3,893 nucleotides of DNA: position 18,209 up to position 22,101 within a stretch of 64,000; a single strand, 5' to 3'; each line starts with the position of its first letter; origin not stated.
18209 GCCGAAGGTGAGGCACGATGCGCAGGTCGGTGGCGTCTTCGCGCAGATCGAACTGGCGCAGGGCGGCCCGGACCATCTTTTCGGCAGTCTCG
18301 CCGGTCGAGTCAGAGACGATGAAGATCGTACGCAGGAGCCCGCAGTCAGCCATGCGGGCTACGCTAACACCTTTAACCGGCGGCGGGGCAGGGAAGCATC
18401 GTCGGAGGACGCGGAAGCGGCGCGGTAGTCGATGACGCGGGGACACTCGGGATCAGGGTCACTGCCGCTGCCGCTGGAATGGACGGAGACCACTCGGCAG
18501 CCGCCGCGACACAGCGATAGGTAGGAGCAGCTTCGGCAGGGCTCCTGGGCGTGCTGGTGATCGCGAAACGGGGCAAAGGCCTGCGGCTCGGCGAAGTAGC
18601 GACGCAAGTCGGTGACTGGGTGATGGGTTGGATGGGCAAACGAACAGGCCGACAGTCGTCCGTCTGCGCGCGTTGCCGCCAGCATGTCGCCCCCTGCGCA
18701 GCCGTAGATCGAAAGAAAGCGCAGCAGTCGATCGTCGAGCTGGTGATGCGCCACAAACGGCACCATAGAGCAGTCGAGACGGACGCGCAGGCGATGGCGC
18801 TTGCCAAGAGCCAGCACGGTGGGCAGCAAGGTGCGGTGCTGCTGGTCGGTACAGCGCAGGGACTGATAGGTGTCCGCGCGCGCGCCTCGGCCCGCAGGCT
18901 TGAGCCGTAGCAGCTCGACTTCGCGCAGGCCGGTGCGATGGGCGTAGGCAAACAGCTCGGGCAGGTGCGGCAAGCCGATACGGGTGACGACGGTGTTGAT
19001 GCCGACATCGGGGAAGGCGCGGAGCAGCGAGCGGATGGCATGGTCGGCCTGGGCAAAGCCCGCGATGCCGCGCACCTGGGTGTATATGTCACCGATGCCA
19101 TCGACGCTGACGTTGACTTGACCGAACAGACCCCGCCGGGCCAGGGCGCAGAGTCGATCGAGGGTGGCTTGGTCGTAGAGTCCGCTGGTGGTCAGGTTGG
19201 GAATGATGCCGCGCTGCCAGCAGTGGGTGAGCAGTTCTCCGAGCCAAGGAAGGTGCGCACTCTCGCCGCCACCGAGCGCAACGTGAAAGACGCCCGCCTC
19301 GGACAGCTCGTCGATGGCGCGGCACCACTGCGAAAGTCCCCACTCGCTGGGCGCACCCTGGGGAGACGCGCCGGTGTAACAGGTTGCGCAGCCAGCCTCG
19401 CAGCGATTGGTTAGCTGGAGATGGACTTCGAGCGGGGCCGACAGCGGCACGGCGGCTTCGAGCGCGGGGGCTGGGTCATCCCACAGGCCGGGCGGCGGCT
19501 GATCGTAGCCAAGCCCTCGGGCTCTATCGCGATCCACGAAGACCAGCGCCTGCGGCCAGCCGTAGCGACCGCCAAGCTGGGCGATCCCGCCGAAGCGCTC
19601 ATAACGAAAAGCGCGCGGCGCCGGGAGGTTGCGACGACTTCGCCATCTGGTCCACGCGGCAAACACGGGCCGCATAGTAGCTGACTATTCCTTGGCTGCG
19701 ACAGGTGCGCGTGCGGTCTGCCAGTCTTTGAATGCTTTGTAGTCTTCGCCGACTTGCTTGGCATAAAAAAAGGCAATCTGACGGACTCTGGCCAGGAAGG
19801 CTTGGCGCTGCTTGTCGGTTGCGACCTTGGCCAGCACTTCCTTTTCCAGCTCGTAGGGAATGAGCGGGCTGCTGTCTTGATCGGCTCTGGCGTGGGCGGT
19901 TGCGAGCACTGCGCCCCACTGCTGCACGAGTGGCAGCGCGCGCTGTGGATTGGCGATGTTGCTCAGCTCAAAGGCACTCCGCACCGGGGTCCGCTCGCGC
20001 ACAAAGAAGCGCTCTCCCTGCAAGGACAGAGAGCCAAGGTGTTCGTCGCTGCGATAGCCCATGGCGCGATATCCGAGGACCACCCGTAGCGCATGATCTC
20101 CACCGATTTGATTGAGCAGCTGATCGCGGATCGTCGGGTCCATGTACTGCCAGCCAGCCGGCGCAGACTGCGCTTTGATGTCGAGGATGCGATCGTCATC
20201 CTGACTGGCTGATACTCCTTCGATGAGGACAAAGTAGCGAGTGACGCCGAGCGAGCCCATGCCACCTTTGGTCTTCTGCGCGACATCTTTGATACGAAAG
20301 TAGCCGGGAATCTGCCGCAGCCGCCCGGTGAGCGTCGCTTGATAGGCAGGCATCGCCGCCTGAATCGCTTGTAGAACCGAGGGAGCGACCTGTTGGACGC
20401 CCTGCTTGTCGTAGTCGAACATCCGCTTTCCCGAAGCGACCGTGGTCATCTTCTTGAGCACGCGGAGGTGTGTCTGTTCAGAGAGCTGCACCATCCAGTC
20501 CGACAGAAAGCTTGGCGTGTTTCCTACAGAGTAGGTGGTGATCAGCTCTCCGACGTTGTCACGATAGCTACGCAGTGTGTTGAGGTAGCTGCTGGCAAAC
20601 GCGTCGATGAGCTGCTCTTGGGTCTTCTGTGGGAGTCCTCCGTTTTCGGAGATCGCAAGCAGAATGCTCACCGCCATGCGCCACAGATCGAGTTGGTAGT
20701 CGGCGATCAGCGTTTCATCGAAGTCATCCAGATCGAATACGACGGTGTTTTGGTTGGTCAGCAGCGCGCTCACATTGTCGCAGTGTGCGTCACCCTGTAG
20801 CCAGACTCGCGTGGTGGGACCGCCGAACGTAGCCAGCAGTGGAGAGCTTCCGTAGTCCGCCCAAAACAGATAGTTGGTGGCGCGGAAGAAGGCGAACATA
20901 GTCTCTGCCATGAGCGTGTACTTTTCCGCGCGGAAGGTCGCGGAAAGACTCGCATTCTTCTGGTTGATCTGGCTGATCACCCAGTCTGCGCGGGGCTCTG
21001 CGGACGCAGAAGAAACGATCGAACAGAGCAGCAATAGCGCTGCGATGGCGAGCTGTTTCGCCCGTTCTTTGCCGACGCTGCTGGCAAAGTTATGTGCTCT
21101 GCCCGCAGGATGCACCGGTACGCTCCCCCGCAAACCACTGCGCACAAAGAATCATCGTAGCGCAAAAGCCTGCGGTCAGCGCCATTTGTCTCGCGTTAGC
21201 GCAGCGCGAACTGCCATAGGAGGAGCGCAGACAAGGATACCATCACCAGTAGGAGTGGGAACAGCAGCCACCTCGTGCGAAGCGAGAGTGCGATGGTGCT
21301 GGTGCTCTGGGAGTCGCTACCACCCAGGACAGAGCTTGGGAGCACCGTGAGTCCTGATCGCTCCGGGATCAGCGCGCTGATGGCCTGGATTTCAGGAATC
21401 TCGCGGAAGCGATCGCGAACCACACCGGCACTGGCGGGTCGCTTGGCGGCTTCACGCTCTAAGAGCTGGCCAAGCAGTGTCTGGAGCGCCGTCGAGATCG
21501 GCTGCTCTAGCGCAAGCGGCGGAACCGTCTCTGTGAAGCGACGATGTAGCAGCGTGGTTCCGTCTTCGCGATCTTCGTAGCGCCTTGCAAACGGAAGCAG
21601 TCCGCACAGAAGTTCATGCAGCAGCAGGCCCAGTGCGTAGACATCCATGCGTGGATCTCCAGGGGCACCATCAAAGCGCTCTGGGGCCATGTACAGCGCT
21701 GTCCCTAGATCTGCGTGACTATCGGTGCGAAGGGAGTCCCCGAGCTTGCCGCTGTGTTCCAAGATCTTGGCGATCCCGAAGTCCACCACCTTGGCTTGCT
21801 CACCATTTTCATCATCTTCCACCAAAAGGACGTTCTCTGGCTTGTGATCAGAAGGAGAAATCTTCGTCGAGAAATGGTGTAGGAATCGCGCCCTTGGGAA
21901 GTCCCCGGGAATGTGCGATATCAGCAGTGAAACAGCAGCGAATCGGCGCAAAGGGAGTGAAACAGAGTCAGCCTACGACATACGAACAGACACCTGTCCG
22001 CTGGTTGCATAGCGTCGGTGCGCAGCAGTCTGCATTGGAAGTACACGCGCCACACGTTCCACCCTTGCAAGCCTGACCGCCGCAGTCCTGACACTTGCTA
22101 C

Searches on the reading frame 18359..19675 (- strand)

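Call 99: search_protein_families(library=pfam, proteins=[window:18359-19675:-], max_evalue=0.0001)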
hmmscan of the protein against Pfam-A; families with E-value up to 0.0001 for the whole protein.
window:18359-19675:- (438 aa): 1 family
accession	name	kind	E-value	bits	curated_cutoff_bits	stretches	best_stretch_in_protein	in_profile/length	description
PF04055.27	Radical_SAM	-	8e-09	36.3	29.5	1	87-232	2-148/166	Radical SAM superfamily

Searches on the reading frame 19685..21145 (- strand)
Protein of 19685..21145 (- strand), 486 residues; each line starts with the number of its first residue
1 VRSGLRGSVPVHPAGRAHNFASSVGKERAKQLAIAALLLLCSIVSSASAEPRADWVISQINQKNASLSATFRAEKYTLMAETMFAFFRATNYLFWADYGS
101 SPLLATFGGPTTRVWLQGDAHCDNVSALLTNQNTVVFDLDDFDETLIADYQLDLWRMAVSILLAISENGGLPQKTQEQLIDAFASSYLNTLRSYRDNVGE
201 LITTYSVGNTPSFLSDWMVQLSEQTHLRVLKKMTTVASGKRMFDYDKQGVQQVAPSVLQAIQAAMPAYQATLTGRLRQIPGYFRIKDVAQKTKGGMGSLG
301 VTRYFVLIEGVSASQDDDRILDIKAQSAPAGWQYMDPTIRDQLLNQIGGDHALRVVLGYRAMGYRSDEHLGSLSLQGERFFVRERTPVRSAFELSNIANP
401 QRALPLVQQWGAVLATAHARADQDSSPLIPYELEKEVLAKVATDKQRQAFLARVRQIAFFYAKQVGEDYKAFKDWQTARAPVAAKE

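Call 6: search_protein_families(library=pfam, proteins=[window:19685-21145:-], max_evalue=0.001)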
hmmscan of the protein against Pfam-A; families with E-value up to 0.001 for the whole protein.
window:19685-21145:- (486 aa): 1 family
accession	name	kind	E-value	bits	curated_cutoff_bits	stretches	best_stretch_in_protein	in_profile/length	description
PF10009.15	DUF2252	-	4.7e-66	223.9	22.3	1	75-473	9-390/392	Uncharacterized protein conserved in bacteria (DUF2252)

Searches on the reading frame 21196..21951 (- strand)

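Call 6: search_protein_families(library=pfam, proteins=[window:21196-21951:-], max_evalue=0.001)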
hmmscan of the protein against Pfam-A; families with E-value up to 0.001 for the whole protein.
window:21196-21951:- (251 aa): 2 families
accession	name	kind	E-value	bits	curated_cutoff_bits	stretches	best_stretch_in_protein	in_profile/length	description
PF00069.31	Pkinase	-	2e-21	77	31.7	1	23-180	113-260/263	Protein kinase domain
PF07714.23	PK_Tyr_Ser-Thr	-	5.9e-06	26.2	23.1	1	39-175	131-252/258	Protein tyrosine and serine/threonine kinase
